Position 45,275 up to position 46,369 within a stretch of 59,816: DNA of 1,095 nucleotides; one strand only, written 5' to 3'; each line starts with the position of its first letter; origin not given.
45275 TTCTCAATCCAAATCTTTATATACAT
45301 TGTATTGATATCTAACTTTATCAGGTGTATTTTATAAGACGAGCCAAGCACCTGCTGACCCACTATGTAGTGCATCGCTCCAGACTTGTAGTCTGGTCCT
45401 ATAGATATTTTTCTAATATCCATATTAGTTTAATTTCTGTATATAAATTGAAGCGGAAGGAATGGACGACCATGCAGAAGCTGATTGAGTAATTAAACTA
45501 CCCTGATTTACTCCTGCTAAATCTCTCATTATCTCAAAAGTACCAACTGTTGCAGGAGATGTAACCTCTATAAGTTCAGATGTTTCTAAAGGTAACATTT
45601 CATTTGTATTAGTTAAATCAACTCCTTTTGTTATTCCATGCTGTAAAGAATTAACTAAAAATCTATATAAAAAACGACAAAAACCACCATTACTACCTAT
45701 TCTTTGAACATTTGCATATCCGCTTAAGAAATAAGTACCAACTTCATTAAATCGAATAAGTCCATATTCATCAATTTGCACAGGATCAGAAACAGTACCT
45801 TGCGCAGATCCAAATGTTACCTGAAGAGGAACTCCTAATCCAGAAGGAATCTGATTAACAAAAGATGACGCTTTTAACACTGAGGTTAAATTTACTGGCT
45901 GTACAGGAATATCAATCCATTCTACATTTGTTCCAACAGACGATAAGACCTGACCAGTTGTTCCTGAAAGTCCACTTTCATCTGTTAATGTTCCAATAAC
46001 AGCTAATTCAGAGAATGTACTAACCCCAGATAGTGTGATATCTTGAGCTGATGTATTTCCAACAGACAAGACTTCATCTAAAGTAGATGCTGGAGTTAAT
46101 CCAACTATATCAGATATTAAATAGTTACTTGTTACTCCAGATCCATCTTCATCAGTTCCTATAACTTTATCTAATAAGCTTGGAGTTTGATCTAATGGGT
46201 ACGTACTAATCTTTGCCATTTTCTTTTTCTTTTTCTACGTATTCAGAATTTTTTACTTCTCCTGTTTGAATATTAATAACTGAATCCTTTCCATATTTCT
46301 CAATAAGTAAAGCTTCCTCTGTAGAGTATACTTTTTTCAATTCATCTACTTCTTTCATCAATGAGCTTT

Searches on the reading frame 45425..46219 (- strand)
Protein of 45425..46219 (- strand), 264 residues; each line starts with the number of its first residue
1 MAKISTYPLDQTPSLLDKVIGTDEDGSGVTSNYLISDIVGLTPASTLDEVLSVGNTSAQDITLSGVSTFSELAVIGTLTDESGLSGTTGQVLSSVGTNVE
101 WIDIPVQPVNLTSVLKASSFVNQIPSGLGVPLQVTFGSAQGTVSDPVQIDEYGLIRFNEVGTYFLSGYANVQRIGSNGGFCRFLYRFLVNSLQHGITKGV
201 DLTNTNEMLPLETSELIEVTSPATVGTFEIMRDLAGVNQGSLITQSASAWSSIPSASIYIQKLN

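Call 7: search_protein_families(library=phrogs, proteins=[window:45425-46219:-], max_evalue=0.001)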
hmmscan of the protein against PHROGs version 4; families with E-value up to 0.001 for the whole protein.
window:45425-46219:- (264 aa): 1 family
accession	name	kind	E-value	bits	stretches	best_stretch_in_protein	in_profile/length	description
phrog_3614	-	unknown function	5.6e-31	108.7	1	52-263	10-201/204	-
